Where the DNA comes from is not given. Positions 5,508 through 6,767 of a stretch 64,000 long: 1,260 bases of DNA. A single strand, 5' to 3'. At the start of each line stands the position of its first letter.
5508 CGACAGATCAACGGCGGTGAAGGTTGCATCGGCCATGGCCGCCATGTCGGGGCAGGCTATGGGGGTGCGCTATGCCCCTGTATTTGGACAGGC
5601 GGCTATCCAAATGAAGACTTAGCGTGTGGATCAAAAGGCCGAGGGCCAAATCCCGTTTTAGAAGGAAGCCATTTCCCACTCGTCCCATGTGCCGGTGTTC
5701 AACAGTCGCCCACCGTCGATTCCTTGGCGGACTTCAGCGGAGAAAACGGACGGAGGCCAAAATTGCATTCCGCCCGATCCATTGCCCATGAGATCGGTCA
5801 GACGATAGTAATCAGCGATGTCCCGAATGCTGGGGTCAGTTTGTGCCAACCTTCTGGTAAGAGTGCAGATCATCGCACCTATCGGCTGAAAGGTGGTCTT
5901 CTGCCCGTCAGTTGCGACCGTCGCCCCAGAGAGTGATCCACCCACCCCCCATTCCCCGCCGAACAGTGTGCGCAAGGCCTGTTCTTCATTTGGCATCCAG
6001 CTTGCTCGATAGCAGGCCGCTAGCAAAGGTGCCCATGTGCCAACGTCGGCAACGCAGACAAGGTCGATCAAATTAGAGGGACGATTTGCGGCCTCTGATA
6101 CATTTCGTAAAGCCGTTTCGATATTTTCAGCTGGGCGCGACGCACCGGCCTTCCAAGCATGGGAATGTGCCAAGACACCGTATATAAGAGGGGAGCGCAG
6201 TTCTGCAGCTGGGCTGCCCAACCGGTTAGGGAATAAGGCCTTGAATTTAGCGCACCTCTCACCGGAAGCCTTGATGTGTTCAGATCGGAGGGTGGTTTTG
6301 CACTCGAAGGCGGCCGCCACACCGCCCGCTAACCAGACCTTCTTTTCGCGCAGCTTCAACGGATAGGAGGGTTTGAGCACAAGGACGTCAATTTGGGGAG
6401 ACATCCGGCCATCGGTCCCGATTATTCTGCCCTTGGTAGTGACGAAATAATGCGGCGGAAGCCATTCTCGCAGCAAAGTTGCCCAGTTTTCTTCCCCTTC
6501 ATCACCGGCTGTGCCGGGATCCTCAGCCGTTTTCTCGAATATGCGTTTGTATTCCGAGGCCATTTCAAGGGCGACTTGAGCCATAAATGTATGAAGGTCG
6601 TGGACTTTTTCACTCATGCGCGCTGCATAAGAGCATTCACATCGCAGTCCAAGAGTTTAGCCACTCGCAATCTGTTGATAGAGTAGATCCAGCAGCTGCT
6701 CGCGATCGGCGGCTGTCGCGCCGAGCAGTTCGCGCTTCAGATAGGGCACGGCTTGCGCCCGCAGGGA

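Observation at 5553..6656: Low-GC PD-(D/E)xK-type gene sits where P2 baseplate genes V and W should be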

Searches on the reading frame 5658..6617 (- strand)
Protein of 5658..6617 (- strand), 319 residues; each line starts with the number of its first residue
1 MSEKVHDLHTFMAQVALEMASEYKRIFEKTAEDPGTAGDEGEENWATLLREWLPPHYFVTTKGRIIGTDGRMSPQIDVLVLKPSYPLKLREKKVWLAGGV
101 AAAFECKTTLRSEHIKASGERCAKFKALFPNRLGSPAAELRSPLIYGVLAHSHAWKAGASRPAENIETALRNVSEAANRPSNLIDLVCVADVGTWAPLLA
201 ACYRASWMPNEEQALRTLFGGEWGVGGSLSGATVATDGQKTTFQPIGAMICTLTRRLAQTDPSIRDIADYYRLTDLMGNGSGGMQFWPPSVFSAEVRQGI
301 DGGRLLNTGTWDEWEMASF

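Call 6: search_protein_families(library=pfam, proteins=[window:5658-6617:-], max_evalue=0.1)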
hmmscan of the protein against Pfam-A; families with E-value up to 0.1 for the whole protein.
window:5658-6617:- (319 aa): 1 family
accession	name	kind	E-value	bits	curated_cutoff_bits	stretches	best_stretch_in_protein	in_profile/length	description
PF20247.3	DUF6602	-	1.6e-25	89.5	27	1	29-128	5-104/104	Domain of unknown function (DUF6602)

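Call 7: search_protein_families(library=padloc, proteins=[window:5658-6617:-], max_evalue=1)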
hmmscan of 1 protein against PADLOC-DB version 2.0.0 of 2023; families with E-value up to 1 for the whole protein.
window:5658-6617:- (319 aa): 3 families
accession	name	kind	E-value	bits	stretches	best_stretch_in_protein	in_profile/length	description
PDLC01495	PD_DExK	-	8.1e-22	75.2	1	7-128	2-123/123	"CAS-I,CAS-II,CAS-III,CAS-IV,CAS-V,CAS-VI; associated"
PDLC00745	Effector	-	2.2e-18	64.8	1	6-195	5-193/244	Endonuclease (NucC)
PDLC01051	NucC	-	1e-11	43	1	30-131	34-133/243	NucC nuclease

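Call 8: search_protein_families(library=ncbifam, proteins=[window:5658-6617:-], max_evalue=1)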
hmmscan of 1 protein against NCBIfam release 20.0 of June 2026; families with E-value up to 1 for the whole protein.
window:5658-6617:- (319 aa): 0 families

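Call 9: search_protein_families(library=phrogs, proteins=[window:5658-6617:-], max_evalue=0.01)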
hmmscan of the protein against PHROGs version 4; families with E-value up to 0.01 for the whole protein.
window:5658-6617:- (319 aa): 1 family
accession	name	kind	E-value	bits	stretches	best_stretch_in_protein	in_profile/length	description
phrog_32765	-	unknown function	5.9e-05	23.6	1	26-120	41-134/311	-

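Call 10: find_homologous_proteins(query=window:5658-6617:-, max_evalue=0.001)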
Query window:5658-6617:- (319 aa): 1870 proteins with E <= 0.001 among 7515 candidates; the best 120 are listed.
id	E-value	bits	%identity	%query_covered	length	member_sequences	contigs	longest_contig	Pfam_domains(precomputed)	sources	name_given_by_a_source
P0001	1.1e-216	736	100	100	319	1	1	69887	PF20247.4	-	-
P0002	2.2e-138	479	66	98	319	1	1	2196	PF20247.4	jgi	jgi:hypothetical protein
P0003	2.4e-133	462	63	98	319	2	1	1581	PF20247.4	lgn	-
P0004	5.2e-133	461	64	99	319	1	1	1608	PF20247.4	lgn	-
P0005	2.2e-132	459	64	99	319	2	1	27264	PF20247.4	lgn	-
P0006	8.3e-132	457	63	99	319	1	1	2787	PF20247.4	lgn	-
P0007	1.6e-131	456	62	99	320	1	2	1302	PF20247.4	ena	-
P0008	2.1e-131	456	64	98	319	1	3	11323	PF20247.4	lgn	-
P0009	1.3e-130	453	63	99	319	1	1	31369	PF20247.4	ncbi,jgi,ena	ncbi:MAG TPA: DUF6602 domain-containing protein [Allosphingosinicella sp.]|jgi:hypothetical protein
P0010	1.4e-130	453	63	98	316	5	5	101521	PF20247.4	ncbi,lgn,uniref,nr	ncbi:hypothetical protein ATCC53582_02905 [Novacetimonas hansenii]|uniref:DUF6602 domain-containing 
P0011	6.5e-130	451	63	100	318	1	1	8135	PF20247.4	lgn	-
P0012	7.1e-130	451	63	99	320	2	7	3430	PF20247.4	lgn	-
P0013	1.6e-129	450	63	98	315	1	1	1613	PF20247.4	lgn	-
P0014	2.0e-129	449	63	99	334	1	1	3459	PF20247.4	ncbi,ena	-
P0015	6.2e-129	448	62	99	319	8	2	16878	PF20247.4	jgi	jgi:hypothetical protein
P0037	9.3e-117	408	60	96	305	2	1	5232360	PF20247.4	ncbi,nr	ncbi:DUF6602 domain-containing protein [Sphingobium yanoikuyae]|nr:DUF6602 domain-containing protein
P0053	1.7e-112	394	56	98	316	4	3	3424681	PF20247.4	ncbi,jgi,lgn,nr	ncbi:Uncharacterised protein [Brevundimonas diminuta]|jgi:hypothetical protein|nr:Uncharacterised pr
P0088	2.6e-107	377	54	98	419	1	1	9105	PF20247.4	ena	-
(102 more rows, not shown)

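Call 11: search_solved_structures(query=window:5658-6617:-, max_evalue=1, show_alignments=3)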
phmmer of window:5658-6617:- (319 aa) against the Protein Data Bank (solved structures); distinct sequences matched with E-value up to 1: 5.
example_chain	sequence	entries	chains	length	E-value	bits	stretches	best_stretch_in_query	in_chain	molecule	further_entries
6uxf_A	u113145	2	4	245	2.4e-08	36.7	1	34-143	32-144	Vibrio meotecus sp. RC341 NucC | Vibrio metoecus sp. RC341 NucC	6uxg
6q1h_A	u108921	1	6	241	4e-08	36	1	25-190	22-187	Bacterial protein ORF C62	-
7zgv_A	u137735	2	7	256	4.1e-08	36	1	28-168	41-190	Serratia NucC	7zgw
6p7o_A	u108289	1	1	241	3e-06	29.8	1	29-156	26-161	E. coli MS115-1 NucC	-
6p7p_A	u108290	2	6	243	1.5e-05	27.5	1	29-156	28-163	E. coli MS115-1 NucC 2-241 | E. coli MS115-1 NucC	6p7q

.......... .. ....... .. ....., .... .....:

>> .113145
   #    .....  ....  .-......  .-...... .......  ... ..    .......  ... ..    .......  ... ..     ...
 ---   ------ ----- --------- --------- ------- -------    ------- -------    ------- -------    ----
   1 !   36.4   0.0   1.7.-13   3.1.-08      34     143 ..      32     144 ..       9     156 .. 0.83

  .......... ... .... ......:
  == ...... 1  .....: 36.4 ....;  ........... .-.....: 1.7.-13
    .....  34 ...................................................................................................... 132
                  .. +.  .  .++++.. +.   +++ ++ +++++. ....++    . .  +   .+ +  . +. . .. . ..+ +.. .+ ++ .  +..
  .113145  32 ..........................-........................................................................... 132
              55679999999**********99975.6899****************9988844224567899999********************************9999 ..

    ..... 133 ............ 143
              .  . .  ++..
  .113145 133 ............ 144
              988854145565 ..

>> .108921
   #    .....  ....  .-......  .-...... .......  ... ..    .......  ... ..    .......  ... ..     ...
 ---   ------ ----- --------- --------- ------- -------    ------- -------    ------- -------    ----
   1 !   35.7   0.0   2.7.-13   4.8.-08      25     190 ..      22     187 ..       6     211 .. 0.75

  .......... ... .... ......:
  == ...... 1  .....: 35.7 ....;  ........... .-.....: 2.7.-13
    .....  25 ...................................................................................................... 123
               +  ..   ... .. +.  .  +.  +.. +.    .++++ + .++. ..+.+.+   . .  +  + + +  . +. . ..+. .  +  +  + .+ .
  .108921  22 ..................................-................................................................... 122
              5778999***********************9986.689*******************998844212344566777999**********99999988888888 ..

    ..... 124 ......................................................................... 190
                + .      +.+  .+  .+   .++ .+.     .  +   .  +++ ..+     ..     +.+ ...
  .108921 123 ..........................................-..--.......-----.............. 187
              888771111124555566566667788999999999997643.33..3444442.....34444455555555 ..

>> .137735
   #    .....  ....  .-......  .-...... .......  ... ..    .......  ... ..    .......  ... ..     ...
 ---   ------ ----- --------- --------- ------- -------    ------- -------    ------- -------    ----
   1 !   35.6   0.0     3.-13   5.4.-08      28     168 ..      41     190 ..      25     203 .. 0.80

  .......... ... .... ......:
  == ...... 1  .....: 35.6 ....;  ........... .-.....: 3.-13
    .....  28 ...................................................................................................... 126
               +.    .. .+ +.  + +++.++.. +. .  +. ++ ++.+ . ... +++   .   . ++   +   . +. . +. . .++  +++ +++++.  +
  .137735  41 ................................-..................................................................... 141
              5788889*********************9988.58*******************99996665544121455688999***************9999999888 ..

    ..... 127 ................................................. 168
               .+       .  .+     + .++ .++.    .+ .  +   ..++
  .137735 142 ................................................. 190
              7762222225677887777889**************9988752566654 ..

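Call 12: find_encoding_contigs(protein=P0037, flank=10000, max_places=3)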
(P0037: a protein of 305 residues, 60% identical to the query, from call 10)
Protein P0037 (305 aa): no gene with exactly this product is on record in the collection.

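Call 13: find_encoding_contigs(protein=P0010, flank=10000, max_places=3)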
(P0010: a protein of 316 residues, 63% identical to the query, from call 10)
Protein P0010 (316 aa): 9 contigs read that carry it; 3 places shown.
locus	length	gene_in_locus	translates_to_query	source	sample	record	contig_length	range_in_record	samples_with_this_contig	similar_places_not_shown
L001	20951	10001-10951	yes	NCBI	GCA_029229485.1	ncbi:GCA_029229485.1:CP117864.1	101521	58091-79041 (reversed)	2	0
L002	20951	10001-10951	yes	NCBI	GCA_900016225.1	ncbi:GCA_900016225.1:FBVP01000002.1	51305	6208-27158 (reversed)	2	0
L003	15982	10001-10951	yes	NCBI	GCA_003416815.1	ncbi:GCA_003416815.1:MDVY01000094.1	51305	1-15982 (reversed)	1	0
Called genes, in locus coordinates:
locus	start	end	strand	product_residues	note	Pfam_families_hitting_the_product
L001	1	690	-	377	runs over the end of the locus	PF03743:TrbI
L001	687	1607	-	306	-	PF03524:CagX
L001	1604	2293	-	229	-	PF04335:VirB8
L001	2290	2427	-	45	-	PF17413:VirB7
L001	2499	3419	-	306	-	PF04610:TrbL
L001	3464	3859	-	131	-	-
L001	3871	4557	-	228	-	PF07996:T4SS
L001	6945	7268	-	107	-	PF05101:VirB3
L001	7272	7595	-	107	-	PF04956:TrbC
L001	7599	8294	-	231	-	PF01464:SLT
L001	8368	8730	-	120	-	-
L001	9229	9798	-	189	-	PF00239:Resolvase, PF02796:HTH_7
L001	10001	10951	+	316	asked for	PF20247:DUF6602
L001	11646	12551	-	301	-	PF04796:RepA_C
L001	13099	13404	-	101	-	PF05406:WGR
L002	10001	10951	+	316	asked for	PF20247:DUF6602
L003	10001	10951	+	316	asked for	PF20247:DUF6602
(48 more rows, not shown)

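Call 14: find_encoding_contigs(protein=P0053, flank=10000, max_places=3)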
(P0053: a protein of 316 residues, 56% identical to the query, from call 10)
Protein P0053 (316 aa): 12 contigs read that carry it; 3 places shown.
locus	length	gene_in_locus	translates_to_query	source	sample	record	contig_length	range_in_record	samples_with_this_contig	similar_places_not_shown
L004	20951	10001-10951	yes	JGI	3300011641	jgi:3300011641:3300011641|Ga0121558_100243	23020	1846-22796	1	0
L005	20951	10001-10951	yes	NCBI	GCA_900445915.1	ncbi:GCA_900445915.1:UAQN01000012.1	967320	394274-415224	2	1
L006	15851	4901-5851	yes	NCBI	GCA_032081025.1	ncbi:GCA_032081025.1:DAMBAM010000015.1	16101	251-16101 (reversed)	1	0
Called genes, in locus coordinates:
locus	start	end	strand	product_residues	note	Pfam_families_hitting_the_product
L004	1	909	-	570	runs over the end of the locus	PF03814:KdpA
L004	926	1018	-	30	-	PF09604:Potass_KdpF (weak)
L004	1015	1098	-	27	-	-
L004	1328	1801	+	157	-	PF01575:MaoC_dehydratas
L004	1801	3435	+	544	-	PF00501:AMP-binding, PF13193:AMP-binding_C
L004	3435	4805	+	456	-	PF07690:MFS_1, PF13347:MFS_2, PF07690:MFS_1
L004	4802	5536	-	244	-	PF17918:TetR_C_15 (faint), PF00440:TetR_N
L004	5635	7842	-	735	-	PF07715:Plug, PF00593:TonB_dep_Rec_b-barrel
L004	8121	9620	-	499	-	PF01979:Amidohydro_1, PF07969:Amidohydro_3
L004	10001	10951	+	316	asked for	PF20247:DUF6602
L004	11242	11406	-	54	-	-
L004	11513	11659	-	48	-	-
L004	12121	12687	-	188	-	PF02586:SRAP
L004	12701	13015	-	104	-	-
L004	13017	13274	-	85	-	-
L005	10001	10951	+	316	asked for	PF20247:DUF6602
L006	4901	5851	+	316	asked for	PF20247:DUF6602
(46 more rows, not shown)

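Call 21: find_related_loci(query=window:5658-6617:-, collection=viral_contigs, flank=10000)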
Query window:5658-6617:- (319 aa) in viral_contigs; peptide patterns used: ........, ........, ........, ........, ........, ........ (x = any residue, [..] = any of these).
5 stretches matched a pattern; 1 encode a relative of the query (tblastn E <= 1e-3); 1 distinct loci.
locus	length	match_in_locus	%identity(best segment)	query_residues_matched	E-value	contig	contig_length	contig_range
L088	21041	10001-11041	36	3-311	7e-64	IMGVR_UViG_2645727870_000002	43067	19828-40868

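Call 39: search_protein_representatives(protein=window:5658-6617:-)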
Query: 319 residues. Proteins with E-value up to 0.001 (for the whole library): 945; up to 1e-10: 592; up to 1e-30: 334. The best 150 are listed.
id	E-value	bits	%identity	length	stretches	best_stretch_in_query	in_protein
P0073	7.1e-110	383.5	55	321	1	5-316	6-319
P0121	9.4e-96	337.1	51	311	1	2-314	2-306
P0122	4.3e-92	325.1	50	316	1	5-318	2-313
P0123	8.7e-86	304.4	47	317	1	3-300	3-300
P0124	3.9e-84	299.0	47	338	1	3-315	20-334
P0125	1.2e-79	284.2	50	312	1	5-301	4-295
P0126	1.0e-78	281.2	47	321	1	4-298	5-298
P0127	4.1e-78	279.2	44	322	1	4-317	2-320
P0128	7.0e-78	278.4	44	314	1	6-317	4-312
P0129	2.2e-75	270.2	43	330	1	6-316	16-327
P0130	2.9e-73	263.2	45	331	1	6-317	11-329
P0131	5.4e-73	262.3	47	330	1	4-314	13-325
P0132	7.7e-73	261.9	42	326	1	3-317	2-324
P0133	1.0e-72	261.4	48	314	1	7-317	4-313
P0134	1.3e-72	261.1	39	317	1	4-316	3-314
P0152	1.3e-65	238.1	43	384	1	8-306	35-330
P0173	6.7e-63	229.2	43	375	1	8-300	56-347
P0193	7.1e-60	219.3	41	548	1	4-315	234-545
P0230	1.9e-55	204.7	40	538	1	5-314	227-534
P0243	2.8e-54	200.9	39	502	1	3-314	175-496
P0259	9.4e-53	195.8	38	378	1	5-300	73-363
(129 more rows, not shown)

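Call 49: search_dna_similar(query=window:5661-6617:-, collection=phages, mode=protein, max_evalue=0.001, max_rows=30)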
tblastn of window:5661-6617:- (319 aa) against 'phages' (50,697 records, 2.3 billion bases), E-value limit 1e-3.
No match.

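Call 50: search_dna_similar(query=window:5661-6617:-, collection=plasmids, mode=protein, max_evalue=0.001, max_rows=30)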
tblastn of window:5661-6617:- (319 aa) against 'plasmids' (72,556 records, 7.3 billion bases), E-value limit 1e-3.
Records with a match: 61; places in all: 62; records where one place covers at least 80% of the query: 7.
Best place of each record, by identity: 60-80% 2; <60% 59.
By first word of the organism name: Acinetobacter 13; Rhizobium 9; Klebsiella 6; Agrobacterium 4; Escherichia 3; Acetobacter 2; Proteus 2; Citrobacter 2; Enterobacter 2; Novacetimonas 1; and 17 more.
By predicted mobility (MOB-suite, as given by PLSDB): conjugative 40; mobilizable 14; non-mobilizable 7.
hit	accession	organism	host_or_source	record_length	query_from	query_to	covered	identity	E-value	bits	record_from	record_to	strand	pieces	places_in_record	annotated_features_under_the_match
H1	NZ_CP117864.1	Novacetimonas hansenii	cell culture,Sugarcane exudate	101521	1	314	98%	62.7%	4e-124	398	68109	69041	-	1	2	DUF6602 domain-containing protein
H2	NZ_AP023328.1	Acetobacter aceti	-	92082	1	314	98%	62.4%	3e-123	395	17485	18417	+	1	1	DUF6602 domain-containing protein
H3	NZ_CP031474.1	Vibrio coralliilyticus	Oyster larvae,Bacterium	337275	1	314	98%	41.3%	1e-78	267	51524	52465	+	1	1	DUF6602 domain-containing protein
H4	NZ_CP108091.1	Streptomyces virginiae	-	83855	6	316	97%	39.4%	2e-62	221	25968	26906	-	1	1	DUF6602 domain-containing protein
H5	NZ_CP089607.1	Rhodococcus qingshengii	cell culture,activated sludge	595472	7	316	97%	35.7%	4e-43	165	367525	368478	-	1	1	DUF6602 domain-containing protein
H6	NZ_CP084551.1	Arthrobacter sp. FW306-07-I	isolate,terrestrial sediment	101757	6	287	88%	30.6%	1e-32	135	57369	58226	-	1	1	DUF6602 domain-containing protein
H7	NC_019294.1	Psychrobacter sp. DAB_AL43B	little auks guano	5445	6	270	83%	32.4%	4e-40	156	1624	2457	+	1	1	DUF6602 domain-containing protein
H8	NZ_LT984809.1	Cupriavidus taiwanensis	-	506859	7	195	59%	27.0%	2e-10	69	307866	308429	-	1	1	DUF6602 domain-containing protein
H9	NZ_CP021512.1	Acetobacter pasteurianus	cell culture,food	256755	8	202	61%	26.0%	3e-7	59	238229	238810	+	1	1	DUF6602 domain-containing protein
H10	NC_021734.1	Acinetobacter baumannii BJAB0715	-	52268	14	195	57%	27.7%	2e-9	66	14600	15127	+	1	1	DUF6602 domain-containing protein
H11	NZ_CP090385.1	Acinetobacter towneri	-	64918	14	195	57%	27.7%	2e-9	66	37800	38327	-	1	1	DUF6602 domain-containing protein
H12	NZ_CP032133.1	Acinetobacter chinensis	Culture,Sewage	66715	14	195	57%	27.7%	2e-9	66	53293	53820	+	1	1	DUF6602 domain-containing protein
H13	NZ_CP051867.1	Acinetobacter baumannii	Homo sapiens,cell culture,sputum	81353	14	195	57%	27.7%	2e-9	66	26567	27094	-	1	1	DUF6602 domain-containing protein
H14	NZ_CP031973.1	Acinetobacter haemolyticus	Homo sapiens,Peritoneal dialysis liquid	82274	14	195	57%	27.7%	2e-9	66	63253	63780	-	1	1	DUF6602 domain-containing protein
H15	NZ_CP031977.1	Acinetobacter haemolyticus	Homo sapiens,Peritoneal dialysis liquid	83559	14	195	57%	27.7%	2e-9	66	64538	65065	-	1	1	DUF6602 domain-containing protein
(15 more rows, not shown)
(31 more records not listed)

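Call 53: find_encoding_contigs(protein=window:5658-6617:-, flank=10000, max_places=3)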
Protein window:5658-6617:- (319 aa): 1 contig read that carries it; 1 place shown.
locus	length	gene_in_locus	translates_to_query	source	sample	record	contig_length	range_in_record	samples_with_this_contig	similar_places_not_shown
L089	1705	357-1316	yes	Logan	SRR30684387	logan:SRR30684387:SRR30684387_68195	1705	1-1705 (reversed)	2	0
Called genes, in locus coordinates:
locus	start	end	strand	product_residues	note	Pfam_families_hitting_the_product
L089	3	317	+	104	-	?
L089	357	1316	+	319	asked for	PF20247:DUF6602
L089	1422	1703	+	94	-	?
